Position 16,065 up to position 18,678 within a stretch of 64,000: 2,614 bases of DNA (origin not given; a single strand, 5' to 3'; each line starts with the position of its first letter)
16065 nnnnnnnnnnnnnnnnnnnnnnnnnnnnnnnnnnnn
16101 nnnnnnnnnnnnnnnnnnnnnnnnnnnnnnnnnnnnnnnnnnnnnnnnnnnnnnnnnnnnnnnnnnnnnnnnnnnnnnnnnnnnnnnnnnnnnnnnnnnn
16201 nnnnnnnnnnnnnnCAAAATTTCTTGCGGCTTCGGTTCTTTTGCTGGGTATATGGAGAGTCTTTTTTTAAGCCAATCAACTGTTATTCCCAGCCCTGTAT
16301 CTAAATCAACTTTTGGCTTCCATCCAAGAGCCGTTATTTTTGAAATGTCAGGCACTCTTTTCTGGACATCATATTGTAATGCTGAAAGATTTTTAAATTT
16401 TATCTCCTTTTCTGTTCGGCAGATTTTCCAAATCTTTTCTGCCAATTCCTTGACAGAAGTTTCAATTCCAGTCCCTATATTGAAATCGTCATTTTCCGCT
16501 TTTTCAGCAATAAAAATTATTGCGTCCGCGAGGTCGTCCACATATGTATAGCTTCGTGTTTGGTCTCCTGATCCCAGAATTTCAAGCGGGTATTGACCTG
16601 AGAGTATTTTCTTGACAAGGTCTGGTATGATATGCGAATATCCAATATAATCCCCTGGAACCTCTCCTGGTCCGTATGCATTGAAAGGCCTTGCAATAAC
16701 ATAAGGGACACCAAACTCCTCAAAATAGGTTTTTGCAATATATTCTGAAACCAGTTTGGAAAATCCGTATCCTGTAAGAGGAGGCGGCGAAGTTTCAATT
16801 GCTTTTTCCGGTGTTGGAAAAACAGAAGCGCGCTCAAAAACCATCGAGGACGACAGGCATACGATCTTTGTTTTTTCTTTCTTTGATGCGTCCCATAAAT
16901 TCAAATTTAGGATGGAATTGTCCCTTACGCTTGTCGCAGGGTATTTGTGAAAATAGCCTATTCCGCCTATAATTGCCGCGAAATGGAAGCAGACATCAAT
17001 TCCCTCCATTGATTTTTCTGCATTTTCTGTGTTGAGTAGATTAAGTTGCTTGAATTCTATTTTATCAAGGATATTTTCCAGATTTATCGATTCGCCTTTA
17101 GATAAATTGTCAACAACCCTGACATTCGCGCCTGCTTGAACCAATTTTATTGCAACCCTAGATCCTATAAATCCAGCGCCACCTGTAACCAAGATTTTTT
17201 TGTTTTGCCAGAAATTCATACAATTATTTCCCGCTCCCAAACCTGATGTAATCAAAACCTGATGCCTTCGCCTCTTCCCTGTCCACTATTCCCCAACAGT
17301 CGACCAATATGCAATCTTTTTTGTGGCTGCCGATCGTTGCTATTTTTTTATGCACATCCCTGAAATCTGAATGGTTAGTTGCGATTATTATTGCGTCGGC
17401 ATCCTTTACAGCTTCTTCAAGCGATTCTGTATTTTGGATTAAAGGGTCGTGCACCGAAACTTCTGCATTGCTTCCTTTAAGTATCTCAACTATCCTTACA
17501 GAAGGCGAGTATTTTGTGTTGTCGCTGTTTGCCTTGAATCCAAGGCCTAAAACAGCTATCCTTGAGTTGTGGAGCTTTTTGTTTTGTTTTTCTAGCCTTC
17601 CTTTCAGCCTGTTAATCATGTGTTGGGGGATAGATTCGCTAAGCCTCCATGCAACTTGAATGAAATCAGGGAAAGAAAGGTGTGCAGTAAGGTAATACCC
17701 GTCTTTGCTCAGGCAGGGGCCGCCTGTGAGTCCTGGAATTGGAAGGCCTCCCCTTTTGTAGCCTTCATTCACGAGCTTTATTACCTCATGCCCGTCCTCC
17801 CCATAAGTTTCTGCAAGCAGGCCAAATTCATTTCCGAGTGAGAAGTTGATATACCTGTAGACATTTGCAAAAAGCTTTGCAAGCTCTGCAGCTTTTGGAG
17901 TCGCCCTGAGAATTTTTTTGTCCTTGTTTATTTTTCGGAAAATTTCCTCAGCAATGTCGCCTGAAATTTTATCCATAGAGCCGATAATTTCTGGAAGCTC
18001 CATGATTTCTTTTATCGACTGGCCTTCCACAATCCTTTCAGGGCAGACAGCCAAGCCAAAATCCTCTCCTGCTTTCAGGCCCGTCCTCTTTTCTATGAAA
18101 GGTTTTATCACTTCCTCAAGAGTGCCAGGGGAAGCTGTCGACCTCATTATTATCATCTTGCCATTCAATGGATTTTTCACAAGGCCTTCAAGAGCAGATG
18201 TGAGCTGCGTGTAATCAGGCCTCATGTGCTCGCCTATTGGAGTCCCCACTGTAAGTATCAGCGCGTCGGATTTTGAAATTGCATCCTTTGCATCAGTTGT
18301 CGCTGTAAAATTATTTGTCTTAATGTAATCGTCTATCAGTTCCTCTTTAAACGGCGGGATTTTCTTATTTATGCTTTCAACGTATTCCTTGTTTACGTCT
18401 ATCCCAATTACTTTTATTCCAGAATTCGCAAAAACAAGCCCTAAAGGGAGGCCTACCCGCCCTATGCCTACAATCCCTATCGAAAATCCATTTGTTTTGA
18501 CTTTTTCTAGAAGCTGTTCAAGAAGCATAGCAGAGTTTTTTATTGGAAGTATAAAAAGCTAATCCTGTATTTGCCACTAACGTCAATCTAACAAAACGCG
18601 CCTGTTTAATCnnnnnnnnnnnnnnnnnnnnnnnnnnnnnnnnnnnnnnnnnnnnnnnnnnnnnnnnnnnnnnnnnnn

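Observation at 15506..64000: Very large (>45 kb) glycan biosynthesis/decoration island predicting a heavily modified acetamido-sugar glycan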

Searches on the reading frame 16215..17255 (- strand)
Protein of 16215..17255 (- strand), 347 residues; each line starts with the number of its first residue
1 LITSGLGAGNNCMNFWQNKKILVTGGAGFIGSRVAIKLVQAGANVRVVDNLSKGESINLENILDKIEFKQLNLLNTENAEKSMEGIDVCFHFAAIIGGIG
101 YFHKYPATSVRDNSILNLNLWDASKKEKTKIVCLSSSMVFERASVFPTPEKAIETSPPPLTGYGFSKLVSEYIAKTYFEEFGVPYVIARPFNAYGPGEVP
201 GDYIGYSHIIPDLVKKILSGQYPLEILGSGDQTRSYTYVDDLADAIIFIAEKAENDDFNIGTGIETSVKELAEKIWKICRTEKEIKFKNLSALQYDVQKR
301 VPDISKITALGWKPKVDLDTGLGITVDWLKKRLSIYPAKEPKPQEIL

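Call 4: search_protein_families(library=pfam, proteins=[window:16215-17255:-], max_evalue=0.001)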
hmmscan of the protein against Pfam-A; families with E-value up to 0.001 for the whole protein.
window:16215-17255:- (347 aa): 8 families
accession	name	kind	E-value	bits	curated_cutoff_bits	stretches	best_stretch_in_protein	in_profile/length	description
PF01370.27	Epimerase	-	3.8e-53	180.8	20.9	1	21-261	1-240/240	NAD dependent epimerase/dehydratase family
PF16363.11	GDP_Man_Dehyd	-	4e-40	138.7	27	1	22-322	1-329/332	GDP-mannose 4,6 dehydratase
PF01073.25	3Beta_HSD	-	1.2e-11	44.6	22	1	22-254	1-233/280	3-beta hydroxysteroid dehydrogenase/isomerase family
PF07993.18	NAD_binding_4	-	9.6e-09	35.2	20.1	1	74-245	77-257/258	Male sterility protein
PF04321.23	RmlD_sub_bind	-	3.3e-08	33.4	27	1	20-296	2-247/287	RmlD substrate binding domain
PF02719.21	Polysacc_synt_2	-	7.2e-06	25.8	20.2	1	21-137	1-129/293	Polysaccharide biosynthesis protein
PF13460.12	NAD_binding_10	-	3.1e-05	24.4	27.2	1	25-190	1-143/184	NAD(P)H-binding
PF00106.31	adh_short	-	0.00036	20.5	26.6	1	19-86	1-71/195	short chain dehydrogenase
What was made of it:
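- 16212..17255 (-): SDR nucleotide-sugar epimerase/dehydratase. Pfam Epimerase E 4e-53 (call 4).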

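Call 15: search_protein_families(library=ncbifam, proteins=[window:16215-17255:-], max_evalue=0.00001)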
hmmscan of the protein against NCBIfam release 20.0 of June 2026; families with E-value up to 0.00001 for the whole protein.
window:16215-17255:- (347 aa): 22 families
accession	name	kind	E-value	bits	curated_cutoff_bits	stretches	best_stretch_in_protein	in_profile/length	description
TIGR04180.1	EDH_00030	hypoth_equivalog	3e-39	134.9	475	1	21-316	1-296/297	NAD-dependent 4,6-dehydratase LegB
NF047922.1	GDPFucSynFcl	equivalog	8.1e-37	127.3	500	1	18-329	2-301/308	GDP-L-fucose synthase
TIGR01179.1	galE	equivalog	3.4e-36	124.7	262.3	1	20-333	1-329/332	UDP-glucose 4-epimerase GalE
TIGR01181.1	dTDP_gluc_dehyt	equivalog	5.9e-33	114.3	365.1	1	20-331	1-313/321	dTDP-glucose 4,6-dehydratase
TIGR02197.1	heptose_epim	equivalog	3.3e-28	98.8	274.6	1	21-329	1-313/316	ADP-glyceromanno-heptose 6-epimerase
NF008872.0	PRK11908.1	equivalog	3.1e-20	72.5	294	1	19-331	2-337/349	bifunctional UDP-4-keto-pentose/UDP-xylose synthase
NF007582.0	PRK10217.1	equivalog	6e-19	68.3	698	1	19-329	2-331/355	dTDP-glucose 4,6-dehydratase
NF007490.0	PRK10084.1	subfamily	9.3e-19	67.6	649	1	155-329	159-334/361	dTDP-glucose 4,6-dehydratase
NF008360.0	PRK11150.1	equivalog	2.2e-18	66.5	452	1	21-288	2-265/310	ADP-glyceromanno-heptose 6-epimerase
NF011728.1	PRK15181.1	equivalog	6.3e-18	64.9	760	1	18-332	15-340/348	Vi polysaccharide biosynthesis UDP-N-acetylglucosaminuronic acid C-4 epimerase TviC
NF007956.0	PRK10675.1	subfamily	1.7e-15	57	394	1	20-332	2-332/338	UDP-glucose 4-epimerase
TIGR02622.1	CDP_4_6_dhtase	equivalog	1.1e-13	51.1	278.45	1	15-331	1-332/352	CDP-glucose 4,6-dehydratase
NF042422.1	oxyalk_red_OleD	equivalog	2.6e-13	50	580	1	20-247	2-212/329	2-alkyl-3-oxoalkanoate reductase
TIGR03466.1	HpnA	hypoth_equivalog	2.7e-13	49.5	367.65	1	20-199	2-176/327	hopanoid-associated sugar epimerase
NF005998.1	PRK08125.1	equivalog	9.8e-13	47.3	777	1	13-328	310-648/649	bifunctional UDP-4-amino-4-deoxy-L-arabinose formyltransferase/UDP-glucuronic acid oxidase ArnA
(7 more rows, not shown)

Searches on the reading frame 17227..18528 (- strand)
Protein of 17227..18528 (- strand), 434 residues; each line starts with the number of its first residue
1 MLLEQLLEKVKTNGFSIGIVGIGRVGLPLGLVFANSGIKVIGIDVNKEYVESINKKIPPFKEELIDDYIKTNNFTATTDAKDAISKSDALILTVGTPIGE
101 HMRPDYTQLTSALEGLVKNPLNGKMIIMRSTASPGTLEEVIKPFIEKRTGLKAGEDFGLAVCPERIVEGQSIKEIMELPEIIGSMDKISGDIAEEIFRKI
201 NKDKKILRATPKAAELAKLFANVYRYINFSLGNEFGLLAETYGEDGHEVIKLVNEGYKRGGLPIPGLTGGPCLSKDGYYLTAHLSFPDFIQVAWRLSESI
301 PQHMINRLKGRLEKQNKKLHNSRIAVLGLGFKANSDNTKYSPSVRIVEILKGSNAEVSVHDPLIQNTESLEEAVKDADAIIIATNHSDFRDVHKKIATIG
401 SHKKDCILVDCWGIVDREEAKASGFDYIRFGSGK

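Call 4: search_protein_families(library=pfam, proteins=[window:17227-18528:-], max_evalue=0.001)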
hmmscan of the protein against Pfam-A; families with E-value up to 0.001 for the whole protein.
window:17227-18528:- (434 aa): 8 families
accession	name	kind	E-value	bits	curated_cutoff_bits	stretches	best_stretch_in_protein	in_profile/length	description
PF03721.20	UDPG_MGDP_dh_N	-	6.7e-40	137.1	27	1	17-194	3-185/187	UDP-glucose/GDP-mannose dehydrogenase family, NAD binding domain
PF03720.21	UDPG_MGDP_dh_C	-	1e-20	74.5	30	1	325-417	1-103/103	UDP-glucose/GDP-mannose dehydrogenase family, UDP binding domain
PF00984.24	UDPG_MGDP_dh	-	1.1e-11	45.1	25.4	1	213-283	2-74/94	UDP-glucose/GDP-mannose dehydrogenase family, central domain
PF01210.29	NAD_Gly3P_dh_N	-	4.1e-10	40.3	23.1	1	17-97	2-80/158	NAD-dependent glycerol-3-phosphate dehydrogenase N-terminus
PF03807.23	F420_oxidored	-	9.6e-09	36.2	21.6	0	17-95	2-68/94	NADP oxidoreductase coenzyme F420-dependent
PF03446.21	NAD_binding_2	-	5.7e-08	33.4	21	1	16-143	1-106/161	NAD binding domain of 6-phosphogluconate dehydrogenase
PF02826.25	2-Hacid_dh_C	-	5.5e-05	23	25.1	0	11-51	33-73/178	D-isomer specific 2-hydroxyacid dehydrogenase, NAD binding domain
PF02737.24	3HCDH_N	-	0.00026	21.4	22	0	17-59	2-44/180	3-hydroxyacyl-CoA dehydrogenase, NAD binding domain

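Call 15: search_protein_families(library=ncbifam, proteins=[window:17227-18528:-], max_evalue=0.00001)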
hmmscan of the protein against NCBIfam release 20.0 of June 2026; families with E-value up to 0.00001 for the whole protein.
window:17227-18528:- (434 aa): 9 families
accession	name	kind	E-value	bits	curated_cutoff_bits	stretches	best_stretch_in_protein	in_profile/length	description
TIGR03026.1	NDP-sugDHase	subfamily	9.7e-99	330.9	189.8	1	17-399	3-401/413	nucleotide sugar dehydrogenase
NF040825.1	UDPMaNacDH_Arch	equivalog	8.3e-79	265.4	750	1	16-418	2-404/418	UDP-N-acetyl-D-mannosamine dehydrogenase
NF008286.0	PRK11064.1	equivalog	6.1e-52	176.6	459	1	16-395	5-405/420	UDP-N-acetyl-D-mannosamine dehydrogenase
NF041297.1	UDPGDh_AglM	equivalog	3.7e-47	161.2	670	1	16-419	2-421/429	UDP-glucose 6-dehydrogenase AglM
NF047673.2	TeichurnBiosyTuaD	equivalog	3.9e-41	141.6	700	1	17-431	4-430/439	UDP-glucose 6-dehydrogenase TuaD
NF011729.0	PRK15182.1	equivalog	1.9e-37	129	592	1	16-403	8-406/425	Vi polysaccharide biosynthesis UDP-N-acetylglucosamine C-6 dehydrogenase TviB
NF011631.0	PRK15057.1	equivalog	9.6e-15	54.6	757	1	17-398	3-381/388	UDP-glucose 6-dehydrogenase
NF000941.0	PRK00094.1-3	equivalog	3.7e-07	29.7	423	0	17-97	4-82/336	NAD(P)H-dependent glycerol-3-phosphate dehydrogenase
NF000942.0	PRK00094.1-4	subfamily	1.2e-06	27.9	257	0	16-96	4-82/334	NAD(P)H-dependent glycerol-3-phosphate dehydrogenase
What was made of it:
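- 17224..18528 (-): Nucleotide-sugar 6-dehydrogenase (UDP-ManNAc/GlcNAc dehydrogenase type). Archaeal UDP-ManNAc DH model 265 bits, below cutoff (call 15).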
